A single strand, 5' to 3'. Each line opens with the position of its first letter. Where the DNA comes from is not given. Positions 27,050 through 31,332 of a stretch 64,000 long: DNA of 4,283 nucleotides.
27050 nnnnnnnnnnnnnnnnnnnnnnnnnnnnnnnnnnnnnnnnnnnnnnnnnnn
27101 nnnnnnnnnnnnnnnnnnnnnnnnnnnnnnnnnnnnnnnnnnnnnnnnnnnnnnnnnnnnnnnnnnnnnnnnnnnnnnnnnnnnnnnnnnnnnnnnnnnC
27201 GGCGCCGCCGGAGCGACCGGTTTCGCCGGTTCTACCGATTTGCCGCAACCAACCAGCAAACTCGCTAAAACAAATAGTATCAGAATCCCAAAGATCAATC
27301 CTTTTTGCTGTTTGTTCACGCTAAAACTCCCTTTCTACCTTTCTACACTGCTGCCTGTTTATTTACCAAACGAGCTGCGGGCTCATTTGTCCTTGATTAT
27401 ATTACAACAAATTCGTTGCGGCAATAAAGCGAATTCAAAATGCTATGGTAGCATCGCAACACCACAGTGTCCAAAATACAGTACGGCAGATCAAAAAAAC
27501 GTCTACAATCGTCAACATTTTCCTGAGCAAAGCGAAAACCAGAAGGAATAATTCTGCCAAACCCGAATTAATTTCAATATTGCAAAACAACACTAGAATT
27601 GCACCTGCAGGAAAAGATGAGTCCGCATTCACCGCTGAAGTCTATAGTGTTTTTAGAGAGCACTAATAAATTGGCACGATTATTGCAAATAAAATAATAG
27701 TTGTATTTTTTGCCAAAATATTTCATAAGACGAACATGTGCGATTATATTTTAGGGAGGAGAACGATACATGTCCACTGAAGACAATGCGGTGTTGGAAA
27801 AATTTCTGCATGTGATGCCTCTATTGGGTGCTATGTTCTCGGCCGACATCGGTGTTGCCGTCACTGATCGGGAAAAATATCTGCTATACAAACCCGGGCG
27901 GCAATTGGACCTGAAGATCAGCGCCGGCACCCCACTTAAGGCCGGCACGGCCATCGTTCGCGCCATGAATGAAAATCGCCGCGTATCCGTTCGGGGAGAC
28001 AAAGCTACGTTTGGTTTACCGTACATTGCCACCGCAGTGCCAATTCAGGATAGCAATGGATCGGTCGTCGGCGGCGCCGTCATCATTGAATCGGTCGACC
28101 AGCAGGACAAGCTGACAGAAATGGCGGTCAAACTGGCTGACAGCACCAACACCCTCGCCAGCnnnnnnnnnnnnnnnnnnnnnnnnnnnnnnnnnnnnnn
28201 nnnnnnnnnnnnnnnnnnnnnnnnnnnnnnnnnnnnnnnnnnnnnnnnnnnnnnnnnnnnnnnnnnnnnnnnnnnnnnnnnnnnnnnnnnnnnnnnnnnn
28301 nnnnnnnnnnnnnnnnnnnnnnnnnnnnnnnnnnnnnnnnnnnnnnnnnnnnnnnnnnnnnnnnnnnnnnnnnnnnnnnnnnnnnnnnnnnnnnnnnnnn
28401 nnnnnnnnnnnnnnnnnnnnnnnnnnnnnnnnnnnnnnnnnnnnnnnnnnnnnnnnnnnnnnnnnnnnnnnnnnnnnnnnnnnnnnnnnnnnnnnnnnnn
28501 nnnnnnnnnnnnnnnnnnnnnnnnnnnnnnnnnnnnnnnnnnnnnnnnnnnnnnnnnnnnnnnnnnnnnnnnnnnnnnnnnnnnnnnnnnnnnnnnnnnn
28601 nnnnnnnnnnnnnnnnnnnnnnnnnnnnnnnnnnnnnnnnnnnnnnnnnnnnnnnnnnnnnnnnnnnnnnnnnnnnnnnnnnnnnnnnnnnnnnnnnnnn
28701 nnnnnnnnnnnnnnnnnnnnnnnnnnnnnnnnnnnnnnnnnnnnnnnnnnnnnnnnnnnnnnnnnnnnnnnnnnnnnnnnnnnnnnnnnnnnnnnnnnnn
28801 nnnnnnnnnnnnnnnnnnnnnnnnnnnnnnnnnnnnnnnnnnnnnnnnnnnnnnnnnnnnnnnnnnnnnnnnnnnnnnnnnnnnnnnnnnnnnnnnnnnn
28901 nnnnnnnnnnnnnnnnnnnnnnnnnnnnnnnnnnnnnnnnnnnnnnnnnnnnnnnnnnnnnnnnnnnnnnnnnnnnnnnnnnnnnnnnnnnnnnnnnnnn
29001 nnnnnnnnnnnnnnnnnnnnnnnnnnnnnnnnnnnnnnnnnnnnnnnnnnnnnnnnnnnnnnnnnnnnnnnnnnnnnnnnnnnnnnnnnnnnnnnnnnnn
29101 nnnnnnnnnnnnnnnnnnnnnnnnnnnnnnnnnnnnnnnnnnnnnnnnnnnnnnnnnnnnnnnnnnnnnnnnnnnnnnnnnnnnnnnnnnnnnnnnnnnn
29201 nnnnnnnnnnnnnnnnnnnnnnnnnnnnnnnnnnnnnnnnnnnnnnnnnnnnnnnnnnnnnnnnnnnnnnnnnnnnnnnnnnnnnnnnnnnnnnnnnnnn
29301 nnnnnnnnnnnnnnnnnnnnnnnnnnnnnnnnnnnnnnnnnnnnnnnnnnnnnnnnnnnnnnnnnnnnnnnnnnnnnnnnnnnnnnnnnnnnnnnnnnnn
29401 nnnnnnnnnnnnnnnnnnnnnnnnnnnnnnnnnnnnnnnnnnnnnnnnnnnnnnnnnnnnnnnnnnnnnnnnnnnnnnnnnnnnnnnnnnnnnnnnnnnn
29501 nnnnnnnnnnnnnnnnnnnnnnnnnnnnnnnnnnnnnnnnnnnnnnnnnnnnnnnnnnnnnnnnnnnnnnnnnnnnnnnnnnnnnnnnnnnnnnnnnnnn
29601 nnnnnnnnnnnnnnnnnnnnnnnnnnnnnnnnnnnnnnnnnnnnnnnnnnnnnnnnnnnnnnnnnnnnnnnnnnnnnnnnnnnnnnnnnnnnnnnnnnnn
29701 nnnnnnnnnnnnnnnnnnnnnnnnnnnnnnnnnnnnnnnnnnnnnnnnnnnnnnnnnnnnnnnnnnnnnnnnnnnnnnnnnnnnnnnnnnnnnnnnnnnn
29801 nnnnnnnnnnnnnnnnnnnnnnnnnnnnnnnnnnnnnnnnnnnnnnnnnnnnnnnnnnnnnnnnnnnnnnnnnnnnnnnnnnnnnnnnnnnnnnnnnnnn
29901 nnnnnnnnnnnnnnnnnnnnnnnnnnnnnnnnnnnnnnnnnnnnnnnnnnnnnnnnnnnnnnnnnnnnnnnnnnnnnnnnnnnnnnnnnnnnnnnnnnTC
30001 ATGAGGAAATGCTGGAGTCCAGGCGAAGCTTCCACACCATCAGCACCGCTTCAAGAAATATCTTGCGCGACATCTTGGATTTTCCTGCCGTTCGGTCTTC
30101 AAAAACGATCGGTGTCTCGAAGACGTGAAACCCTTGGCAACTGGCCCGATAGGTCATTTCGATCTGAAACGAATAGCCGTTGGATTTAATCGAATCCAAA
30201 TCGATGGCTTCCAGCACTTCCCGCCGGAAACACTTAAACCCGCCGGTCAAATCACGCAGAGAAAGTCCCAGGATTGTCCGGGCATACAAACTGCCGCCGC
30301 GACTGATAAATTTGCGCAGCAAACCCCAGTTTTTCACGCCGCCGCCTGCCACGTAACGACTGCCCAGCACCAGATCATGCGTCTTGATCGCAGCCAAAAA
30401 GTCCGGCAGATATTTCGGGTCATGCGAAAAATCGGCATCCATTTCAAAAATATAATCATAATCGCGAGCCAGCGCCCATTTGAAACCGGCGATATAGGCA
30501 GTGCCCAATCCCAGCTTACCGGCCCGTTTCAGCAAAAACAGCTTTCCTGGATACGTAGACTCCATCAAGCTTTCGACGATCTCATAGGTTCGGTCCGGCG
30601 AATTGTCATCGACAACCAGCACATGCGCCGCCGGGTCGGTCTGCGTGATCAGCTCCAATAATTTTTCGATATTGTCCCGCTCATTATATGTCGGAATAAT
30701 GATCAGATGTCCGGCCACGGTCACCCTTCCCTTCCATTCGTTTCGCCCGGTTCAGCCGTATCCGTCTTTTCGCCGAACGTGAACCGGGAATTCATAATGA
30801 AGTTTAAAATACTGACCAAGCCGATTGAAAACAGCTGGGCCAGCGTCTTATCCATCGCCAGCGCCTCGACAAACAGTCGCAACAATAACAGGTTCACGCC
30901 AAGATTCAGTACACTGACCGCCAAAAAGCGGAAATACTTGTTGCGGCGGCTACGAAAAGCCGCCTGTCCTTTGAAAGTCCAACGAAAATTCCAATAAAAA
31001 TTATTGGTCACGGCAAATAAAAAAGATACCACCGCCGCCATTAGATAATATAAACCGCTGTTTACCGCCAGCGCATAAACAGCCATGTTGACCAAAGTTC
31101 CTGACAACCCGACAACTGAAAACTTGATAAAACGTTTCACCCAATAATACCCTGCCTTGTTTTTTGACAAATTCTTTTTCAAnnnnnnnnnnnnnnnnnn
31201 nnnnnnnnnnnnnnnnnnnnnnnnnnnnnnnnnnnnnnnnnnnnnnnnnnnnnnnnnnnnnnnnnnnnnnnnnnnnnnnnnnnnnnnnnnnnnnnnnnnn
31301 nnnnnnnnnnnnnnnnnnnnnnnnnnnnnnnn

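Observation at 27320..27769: Perfect sigma-54 promoter driving a soluble MCP-like gene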

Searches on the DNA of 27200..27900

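Call 10: search_rna_families(source=window, start=27200, end=27900, threshold=evalue, max_evalue=5)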
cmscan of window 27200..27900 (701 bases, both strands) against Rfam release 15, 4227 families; matches with E-value up to 5: 4.
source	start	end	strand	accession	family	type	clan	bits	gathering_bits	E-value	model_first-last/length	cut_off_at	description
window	27255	27309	-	RF01156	SNORD123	Gene; snRNA; snoRNA; CD-box;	-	18.5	45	0.99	1-70/70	no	Small nucleolar RNA SNORD123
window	27598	27720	+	RF00091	SNORA62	Gene; snRNA; snoRNA; HACA-box;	CL00040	16.3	80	1.5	1-154/154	no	Small nucleolar RNA SNORA62/SNORA6 family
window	27275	27349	-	RF01296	snoU85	Gene; snRNA; snoRNA; HACA-box;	CL00082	10.7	41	1.5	1-329/329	no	Small nucleolar RNA U85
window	27392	27462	-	RF01296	snoU85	Gene; snRNA; snoRNA; HACA-box;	CL00082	10.5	41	1.8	1-329/329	no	Small nucleolar RNA U85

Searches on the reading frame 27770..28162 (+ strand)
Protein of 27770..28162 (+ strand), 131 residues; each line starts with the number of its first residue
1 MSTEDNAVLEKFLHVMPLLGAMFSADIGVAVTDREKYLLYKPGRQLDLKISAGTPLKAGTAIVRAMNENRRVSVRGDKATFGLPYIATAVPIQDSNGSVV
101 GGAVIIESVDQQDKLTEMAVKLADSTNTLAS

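Call 23: search_solved_structures(query=window:27770-28162:+, max_evalue=10)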
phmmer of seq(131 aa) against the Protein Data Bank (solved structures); distinct sequences matched with E-value up to 10: 4.
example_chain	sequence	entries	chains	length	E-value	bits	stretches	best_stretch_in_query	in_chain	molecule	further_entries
8py0_A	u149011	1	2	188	0.24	14.6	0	73-112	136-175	Ligand Binding domain (LBD) Chemoreceptor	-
5hkf_A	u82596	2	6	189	0.83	12.9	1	38-108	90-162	Orotate phosphoribosyltransferase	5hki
5hkl_A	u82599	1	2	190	0.85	12.8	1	38-108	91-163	Orotate phosphoribosyltransferase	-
8bl3_A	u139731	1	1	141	1.6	12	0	25-59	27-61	scIg12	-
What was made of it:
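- Tried and rejected: The PDB search gave only a marginal hit, 8py0 at E 0.24 (call 23).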

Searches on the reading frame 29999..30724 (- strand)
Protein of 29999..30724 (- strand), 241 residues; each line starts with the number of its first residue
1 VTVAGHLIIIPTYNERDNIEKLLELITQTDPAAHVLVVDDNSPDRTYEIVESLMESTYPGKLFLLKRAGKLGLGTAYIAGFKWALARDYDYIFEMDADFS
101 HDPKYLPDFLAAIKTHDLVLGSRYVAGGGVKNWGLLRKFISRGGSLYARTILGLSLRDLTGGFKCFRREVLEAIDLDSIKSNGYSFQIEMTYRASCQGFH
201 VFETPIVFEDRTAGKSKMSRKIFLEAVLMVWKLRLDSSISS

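Call 6: search_protein_families(library=pfam, proteins=[window:29999-30724:-])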
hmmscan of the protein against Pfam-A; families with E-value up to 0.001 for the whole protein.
window:29999-30724:- (241 aa): 2 families
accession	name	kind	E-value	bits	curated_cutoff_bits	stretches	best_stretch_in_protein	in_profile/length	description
PF00535.33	Glycos_transf_2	-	7.6e-33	114.3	23.3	1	8-174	2-167/168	Glycosyl transferase family 2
PF13641.12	Glyco_tranf_2_3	-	8.2e-05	23.2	27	1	7-202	4-202/230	Glycosyltransferase like family 2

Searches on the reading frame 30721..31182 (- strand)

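Call 6: search_protein_families(library=pfam, proteins=[window:30721-31182:-])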
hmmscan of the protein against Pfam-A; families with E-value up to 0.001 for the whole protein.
window:30721-31182:- (153 aa): 1 family
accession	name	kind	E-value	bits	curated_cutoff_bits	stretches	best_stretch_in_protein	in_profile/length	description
PF04138.20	GtrA_DPMS_TM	-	8.8e-28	97.3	26.1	1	20-136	1-117/117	GtrA/DPMS, transmembrane domain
